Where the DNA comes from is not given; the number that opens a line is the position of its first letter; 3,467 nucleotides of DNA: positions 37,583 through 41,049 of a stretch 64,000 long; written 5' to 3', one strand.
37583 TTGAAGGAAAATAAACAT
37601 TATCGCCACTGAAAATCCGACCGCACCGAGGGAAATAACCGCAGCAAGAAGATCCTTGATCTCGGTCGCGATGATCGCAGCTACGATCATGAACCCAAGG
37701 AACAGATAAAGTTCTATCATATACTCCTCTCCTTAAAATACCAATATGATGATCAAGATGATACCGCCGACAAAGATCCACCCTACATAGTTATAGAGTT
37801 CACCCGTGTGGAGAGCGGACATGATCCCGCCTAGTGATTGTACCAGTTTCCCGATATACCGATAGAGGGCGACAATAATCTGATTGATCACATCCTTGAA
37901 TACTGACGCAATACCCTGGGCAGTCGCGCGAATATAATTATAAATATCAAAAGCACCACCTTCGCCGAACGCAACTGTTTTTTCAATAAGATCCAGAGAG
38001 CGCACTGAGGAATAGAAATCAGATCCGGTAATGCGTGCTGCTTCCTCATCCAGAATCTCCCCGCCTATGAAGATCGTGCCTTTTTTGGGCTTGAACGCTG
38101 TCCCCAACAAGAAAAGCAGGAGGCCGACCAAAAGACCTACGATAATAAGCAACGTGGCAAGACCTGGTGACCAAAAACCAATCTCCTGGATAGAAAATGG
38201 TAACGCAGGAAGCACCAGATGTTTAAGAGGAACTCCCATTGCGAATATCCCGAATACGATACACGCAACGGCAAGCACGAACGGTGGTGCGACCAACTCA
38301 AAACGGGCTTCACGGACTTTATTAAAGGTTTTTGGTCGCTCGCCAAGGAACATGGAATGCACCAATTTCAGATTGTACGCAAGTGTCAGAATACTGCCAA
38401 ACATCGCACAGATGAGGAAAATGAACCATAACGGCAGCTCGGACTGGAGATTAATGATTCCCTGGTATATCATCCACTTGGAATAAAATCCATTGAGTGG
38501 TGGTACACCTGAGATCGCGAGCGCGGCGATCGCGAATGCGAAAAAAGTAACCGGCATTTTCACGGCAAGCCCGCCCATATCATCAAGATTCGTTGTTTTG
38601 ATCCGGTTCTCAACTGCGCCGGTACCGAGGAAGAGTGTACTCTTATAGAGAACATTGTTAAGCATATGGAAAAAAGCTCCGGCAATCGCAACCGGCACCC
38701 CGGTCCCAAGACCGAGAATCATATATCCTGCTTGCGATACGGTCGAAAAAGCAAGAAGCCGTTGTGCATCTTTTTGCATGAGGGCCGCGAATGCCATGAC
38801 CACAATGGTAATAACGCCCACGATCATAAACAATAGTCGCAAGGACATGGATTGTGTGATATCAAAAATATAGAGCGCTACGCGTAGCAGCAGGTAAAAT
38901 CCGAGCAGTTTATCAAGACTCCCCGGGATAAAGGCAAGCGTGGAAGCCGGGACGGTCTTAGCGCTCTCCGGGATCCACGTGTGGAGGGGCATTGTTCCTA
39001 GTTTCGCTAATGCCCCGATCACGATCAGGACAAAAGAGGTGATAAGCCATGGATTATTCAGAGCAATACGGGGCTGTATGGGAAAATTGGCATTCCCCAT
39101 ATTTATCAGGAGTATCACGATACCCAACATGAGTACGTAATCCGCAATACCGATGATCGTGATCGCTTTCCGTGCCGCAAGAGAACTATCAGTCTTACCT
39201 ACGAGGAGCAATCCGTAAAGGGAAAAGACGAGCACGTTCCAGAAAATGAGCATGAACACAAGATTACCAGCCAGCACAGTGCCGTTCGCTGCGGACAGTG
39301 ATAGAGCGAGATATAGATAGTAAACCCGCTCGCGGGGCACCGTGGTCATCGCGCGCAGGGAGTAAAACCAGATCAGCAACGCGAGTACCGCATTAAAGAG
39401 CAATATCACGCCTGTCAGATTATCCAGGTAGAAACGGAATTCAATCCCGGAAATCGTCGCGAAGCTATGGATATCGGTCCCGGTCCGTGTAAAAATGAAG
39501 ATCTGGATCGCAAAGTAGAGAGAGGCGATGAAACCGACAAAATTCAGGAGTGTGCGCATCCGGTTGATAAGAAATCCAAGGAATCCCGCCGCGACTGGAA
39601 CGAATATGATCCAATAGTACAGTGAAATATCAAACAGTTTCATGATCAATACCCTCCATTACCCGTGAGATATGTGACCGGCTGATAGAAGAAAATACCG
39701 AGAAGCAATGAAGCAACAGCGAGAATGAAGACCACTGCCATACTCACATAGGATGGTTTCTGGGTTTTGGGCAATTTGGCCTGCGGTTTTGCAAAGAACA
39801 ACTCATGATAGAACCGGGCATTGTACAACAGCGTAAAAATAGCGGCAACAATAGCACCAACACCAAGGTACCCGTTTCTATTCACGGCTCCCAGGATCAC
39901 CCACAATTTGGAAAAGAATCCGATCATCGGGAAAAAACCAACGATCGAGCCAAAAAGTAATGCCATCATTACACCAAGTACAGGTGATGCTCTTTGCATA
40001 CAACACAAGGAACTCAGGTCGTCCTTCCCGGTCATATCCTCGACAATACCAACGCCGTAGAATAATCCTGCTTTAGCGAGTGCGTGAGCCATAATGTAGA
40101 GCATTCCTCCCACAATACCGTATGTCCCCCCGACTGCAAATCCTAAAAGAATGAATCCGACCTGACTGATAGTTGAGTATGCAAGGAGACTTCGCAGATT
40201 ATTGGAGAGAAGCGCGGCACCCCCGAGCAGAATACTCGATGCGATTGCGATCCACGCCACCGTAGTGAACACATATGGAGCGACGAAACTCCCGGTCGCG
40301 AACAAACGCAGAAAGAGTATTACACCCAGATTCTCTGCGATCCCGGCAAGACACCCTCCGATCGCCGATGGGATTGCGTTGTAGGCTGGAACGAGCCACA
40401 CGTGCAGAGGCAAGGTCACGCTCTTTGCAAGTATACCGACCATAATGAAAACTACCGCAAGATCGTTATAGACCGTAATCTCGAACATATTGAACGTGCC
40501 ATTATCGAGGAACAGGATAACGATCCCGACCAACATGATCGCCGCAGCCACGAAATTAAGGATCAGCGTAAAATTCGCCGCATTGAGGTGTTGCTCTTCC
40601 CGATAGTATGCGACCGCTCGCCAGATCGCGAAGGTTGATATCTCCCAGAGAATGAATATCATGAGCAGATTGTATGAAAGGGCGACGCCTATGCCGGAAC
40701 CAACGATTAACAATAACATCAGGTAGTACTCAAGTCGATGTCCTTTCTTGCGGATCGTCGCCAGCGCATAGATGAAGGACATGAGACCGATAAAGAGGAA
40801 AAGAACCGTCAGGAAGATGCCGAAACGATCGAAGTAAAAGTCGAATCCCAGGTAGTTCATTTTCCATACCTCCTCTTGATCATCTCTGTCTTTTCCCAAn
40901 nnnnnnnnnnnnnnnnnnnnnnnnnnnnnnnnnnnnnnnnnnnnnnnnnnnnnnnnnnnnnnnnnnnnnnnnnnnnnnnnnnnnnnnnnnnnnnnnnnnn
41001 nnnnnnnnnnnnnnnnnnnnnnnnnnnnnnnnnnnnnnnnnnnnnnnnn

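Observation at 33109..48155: Complex-I-like chimera: Group-4 [NiFe] hydrogenase + full Mrp module + three antiporter-like subunits + MopB-like protein + NAD(P)H-binding beta/gamma module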

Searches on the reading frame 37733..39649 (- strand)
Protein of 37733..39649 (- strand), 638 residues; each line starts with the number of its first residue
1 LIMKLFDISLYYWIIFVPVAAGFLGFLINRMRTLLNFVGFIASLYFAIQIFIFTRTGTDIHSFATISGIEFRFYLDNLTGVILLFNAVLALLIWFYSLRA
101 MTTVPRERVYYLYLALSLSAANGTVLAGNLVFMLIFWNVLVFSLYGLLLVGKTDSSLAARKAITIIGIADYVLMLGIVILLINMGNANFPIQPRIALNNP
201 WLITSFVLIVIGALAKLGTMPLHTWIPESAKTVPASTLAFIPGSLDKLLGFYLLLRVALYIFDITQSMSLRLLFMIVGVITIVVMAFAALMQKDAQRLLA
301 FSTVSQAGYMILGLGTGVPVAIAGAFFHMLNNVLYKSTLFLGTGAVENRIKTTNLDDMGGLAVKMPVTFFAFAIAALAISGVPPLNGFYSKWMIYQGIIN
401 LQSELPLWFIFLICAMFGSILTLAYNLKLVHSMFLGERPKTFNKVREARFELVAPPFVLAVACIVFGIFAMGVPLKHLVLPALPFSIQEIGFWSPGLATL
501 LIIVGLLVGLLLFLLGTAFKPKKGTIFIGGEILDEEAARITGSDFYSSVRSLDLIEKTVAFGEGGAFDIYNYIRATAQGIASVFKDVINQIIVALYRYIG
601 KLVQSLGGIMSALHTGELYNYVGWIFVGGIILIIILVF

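Call 5: search_protein_families(library=pfam, proteins=[window:37733-39649:-])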
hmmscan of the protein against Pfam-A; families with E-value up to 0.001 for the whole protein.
window:37733-39649:- (638 aa): 1 family
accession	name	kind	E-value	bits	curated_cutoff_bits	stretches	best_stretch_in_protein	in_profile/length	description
PF00361.26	Proton_antipo_M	-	7.7e-50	170.2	21.5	1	127-411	1-287/294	NADH:quinone oxidoreductase/Mrp antiporter, TM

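Call 7: search_protein_families(library=ncbifam, proteins=[window:37733-39649:-], max_evalue=0.01)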
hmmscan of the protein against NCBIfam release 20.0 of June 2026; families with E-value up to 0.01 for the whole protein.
window:37733-39649:- (638 aa): 71 families (the best 25 are shown)
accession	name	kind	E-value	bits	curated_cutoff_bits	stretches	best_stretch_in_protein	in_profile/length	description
NF006419.0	PRK08668.1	equivalog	7.7e-87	292.5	617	1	13-551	6-559/613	NADH dehydrogenase subunit M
NF006240.0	PRK08376.1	subfamily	2.7e-66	224.5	662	1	69-492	82-513/521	putative monovalent cation/H+ antiporter subunit D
NF005141.0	PRK06590.1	equivalog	2.6e-64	218.2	556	1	13-637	7-610/615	NADH-quinone oxidoreductase subunit L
TIGR01974.1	NDH_I_L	subfamily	1.6e-59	202.4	407.5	1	31-636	24-629/630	NADH-quinone oxidoreductase subunit L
NF005086.0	PRK06521.1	equivalog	9.7e-59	199.4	667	1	8-473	5-495/669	hydrogenase 4 subunit B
NF005097.0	PRK06525.1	equivalog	5.4e-57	193.6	430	1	17-471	11-476/480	hydrogenase 4 subunit D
NF009289.0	PRK12649.1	equivalog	1.1e-55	189.4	1117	1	14-513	18-533/789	putative monovalent cation/H+ antiporter subunit A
NF009287.0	PRK12647.1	equivalog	3.6e-54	184.5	937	1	62-471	59-468/773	putative monovalent cation/H+ antiporter subunit A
NF009288.0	PRK12648.1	equivalog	1.2e-53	182.5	1104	1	60-482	59-486/954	monovalent cation/H+ antiporter subunit A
TIGR01972.1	NDH_I_M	subfamily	1.6e-53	182.1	263.8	1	13-471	3-469/486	NADH-quinone oxidoreductase subunit M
NF009310.0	PRK12668.1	equivalog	8e-52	176.8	564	1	43-503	33-461/584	Na(+)/H(+) antiporter subunit D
TIGR00940.1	2a6301s01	subfamily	7.8e-51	173.3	920.45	1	15-471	6-490/793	monovalent cation:proton antiporter subunit A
NF009285.0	PRK12645.1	equivalog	7.8e-49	166.6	1028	1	13-482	6-504/804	Na+/H+ antiporter subunit A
NF006418.0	PRK08667.1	equivalog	9.5e-49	166.5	794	1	10-636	5-640/644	hydrogenase membrane subunit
NF009290.0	PRK12650.1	equivalog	7e-48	163.2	980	1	65-470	69-472/966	DUF4040 family protein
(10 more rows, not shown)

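Call 57: search_solved_structures(query=window:37733-39649:-, max_evalue=1e-20, show_alignments=2)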
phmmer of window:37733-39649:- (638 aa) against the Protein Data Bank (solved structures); distinct sequences matched with E-value up to 1e-20: 45.
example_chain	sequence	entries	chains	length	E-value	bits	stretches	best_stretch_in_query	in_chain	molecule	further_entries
6u8y_X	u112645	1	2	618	2.4e-45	158.8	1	14-520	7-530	NADH dehydrogenase subunit M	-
6cfw_H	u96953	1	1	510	4.6e-43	151.3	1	69-474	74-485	Monovalent cation/H+ antiporter subunit D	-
8e9g_L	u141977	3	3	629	2.3e-38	135.8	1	61-507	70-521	NADH-quinone oxidoreductase, L subunit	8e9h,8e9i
6u8y_H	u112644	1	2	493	5.6e-36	127.9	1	15-479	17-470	NADH dehydrogenase subunit N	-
6z16_A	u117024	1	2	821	4e-35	125.1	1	69-483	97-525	Multisubunit Na+/H+ antiporter, A subunit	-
6hum_F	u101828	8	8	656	2e-34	122.8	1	70-415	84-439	NADH dehydrogenase subunit 5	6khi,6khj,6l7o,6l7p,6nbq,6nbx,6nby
7qru_A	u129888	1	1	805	9.4e-34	120.6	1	40-515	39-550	Na+/H+ antiporter subunit A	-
7qru_D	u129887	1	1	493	1.2e-33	120.2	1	41-470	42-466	Na+/H+ antiporter subunit D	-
4he8_L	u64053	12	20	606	1.4e-32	116.7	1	23-581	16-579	NADH-quinone oxidoreductase subunit 12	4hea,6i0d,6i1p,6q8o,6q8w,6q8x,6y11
7wff_F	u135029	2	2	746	2.5e-31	112.6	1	20-427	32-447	NAD(P)H-quinone oxidoreductase subunit 5, chloroplastic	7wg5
7zm7_5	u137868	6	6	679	1.6e-30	109.9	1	69-445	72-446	NADH-ubiquinone oxidoreductase chain 5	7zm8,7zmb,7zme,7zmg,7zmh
7wff_D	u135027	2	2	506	2.8e-29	105.8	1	72-443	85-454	NAD(P)H-quinone oxidoreductase chain 4, chloroplastic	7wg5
7d3u_A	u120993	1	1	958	7.8e-29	104.3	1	63-439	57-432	Monovalent Na+/H+ antiporter subunit A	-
7eu3_F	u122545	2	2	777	1e-28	103.9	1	12-396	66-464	NAD(P)H-quinone oxidoreductase subunit F | NADH-plastoquinone oxidoreductase subunit 5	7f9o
6z16_D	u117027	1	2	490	1e-28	103.9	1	73-468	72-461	Multisubunit Na+/H+ antiporter, D subunit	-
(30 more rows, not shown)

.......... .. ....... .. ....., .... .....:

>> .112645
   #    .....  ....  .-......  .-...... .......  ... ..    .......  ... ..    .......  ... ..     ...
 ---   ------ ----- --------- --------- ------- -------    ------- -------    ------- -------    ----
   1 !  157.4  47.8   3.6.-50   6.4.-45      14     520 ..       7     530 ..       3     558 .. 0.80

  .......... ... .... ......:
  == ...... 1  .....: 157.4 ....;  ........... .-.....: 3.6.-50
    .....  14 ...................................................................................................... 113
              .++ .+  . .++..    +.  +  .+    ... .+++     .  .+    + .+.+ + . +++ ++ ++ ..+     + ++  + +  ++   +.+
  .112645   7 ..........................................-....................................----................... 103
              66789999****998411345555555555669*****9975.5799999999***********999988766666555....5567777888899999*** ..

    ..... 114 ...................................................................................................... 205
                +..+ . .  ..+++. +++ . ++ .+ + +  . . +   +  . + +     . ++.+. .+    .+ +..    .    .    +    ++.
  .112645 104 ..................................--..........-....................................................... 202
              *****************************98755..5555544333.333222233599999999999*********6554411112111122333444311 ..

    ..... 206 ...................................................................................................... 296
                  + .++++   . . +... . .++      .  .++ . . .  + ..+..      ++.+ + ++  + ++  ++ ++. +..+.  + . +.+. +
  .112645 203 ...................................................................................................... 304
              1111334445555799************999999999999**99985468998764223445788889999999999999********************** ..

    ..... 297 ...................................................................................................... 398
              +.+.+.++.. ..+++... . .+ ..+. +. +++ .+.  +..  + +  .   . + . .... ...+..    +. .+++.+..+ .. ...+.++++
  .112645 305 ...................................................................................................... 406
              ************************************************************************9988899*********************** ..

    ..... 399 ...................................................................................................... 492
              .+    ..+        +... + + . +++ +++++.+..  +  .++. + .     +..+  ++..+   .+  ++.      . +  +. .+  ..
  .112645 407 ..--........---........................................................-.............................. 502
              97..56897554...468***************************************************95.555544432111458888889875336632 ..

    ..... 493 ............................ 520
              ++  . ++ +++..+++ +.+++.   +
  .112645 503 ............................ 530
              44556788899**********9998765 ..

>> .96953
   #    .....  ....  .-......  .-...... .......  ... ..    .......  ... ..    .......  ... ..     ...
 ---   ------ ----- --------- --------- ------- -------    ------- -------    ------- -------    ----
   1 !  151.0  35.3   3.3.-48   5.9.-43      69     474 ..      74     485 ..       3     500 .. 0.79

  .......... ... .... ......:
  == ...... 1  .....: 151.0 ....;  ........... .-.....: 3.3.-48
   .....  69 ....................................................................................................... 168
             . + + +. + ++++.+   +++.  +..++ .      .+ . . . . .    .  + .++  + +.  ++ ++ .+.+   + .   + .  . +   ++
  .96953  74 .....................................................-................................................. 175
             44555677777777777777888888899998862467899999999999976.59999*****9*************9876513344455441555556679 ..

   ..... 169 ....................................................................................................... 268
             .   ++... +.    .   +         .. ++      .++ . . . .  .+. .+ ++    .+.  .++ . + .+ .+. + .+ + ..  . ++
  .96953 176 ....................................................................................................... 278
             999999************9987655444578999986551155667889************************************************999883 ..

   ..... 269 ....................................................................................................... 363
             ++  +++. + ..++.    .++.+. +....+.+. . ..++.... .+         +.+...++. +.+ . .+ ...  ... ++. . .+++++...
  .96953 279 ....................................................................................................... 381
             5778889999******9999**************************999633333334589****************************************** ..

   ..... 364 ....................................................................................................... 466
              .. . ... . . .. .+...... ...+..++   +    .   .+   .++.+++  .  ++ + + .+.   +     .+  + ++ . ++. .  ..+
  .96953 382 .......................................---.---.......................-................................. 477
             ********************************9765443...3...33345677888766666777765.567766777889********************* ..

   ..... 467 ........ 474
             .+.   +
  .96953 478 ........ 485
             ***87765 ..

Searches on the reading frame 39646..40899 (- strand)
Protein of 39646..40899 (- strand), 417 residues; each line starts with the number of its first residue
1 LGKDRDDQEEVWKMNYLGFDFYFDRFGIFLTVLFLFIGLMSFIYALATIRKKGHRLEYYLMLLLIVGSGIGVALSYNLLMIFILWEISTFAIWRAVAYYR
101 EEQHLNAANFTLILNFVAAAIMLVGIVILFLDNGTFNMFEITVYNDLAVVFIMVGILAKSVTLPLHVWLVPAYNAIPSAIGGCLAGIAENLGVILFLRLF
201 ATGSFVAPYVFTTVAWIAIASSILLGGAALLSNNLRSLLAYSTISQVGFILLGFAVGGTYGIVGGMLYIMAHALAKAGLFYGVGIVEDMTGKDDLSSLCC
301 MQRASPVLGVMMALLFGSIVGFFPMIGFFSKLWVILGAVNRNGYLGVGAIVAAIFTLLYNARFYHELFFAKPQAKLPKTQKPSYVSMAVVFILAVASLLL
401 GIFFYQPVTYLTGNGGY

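Call 4: search_protein_families(library=pfam, proteins=[window:39646-40899:-])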
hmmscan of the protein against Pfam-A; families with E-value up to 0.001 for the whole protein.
window:39646-40899:- (417 aa): 1 family
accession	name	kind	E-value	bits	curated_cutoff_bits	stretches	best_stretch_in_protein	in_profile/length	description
PF00361.26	Proton_antipo_M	-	1.6e-45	156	21.5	1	75-356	1-294/294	NADH:quinone oxidoreductase/Mrp antiporter, TM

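Call 6: search_protein_families(library=ncbifam, proteins=[window:39646-40899:-], max_evalue=0.01)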
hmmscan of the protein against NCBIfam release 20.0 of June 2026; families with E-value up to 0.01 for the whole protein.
window:39646-40899:- (417 aa): 73 families (the best 25 are shown)
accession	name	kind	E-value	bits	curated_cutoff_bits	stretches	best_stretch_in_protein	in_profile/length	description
NF009284.0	PRK12644.1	equivalog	8.2e-46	156.5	962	1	16-404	65-471/975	Na+/H+ antiporter subunit A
NF009288.0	PRK12648.1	equivalog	1.4e-42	145.9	1104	1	17-406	68-473/954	monovalent cation/H+ antiporter subunit A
NF006419.0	PRK08668.1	equivalog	3.8e-42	144.8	617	1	16-404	61-467/613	NADH dehydrogenase subunit M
NF005097.0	PRK06525.1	equivalog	6.8e-42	143.8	430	1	18-399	69-470/480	hydrogenase 4 subunit D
NF004445.0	PRK05777.2-3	equivalog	3.9e-41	141.5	408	1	21-403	71-462/475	NADH-quinone oxidoreductase subunit NuoN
TIGR01770.1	NDH_I_N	subfamily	4.5e-41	141.3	332.6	1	17-403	62-467/472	NADH-quinone oxidoreductase subunit NuoN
NF009306.0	PRK12663.1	equivalog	9.1e-41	140.2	542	1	17-404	69-467/498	Na+/H+ antiporter subunit D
NF006240.0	PRK08376.1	subfamily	5e-40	137.9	662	1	21-406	86-494/521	putative monovalent cation/H+ antiporter subunit D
TIGR01972.1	NDH_I_M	subfamily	6.5e-40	137.2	263.8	1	20-403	73-467/486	NADH-quinone oxidoreductase subunit M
NF009305.0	PRK12662.1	equivalog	4e-39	134.7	700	1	12-409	64-480/492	putative monovalent cation/H+ antiporter subunit D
NF009310.0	PRK12668.1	equivalog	3.9e-36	125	564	1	9-404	49-434/584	Na(+)/H(+) antiporter subunit D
NF005141.0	PRK06590.1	equivalog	5.2e-35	121.5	556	1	18-409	74-473/615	NADH-quinone oxidoreductase subunit L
NF005818.0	PRK07691.1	equivalog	4.7e-34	118.2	586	1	12-403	65-468/496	Na+/H+ antiporter subunit D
NF006241.0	PRK08377.1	equivalog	1.3e-33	116.7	645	1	27-403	77-462/494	NADH dehydrogenase subunit N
TIGR00940.1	2a6301s01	subfamily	2.8e-33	115.2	920.45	1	17-404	67-489/793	monovalent cation:proton antiporter subunit A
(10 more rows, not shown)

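Call 59: search_solved_structures(query=window:39646-40899:-, max_evalue=1e-28)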
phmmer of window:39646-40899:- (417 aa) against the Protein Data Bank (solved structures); distinct sequences matched with E-value up to 1e-28: 1.
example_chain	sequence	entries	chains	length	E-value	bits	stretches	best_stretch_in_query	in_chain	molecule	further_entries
6cfw_H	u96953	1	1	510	2.5e-32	115.9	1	23-406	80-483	Monovalent cation/H+ antiporter subunit D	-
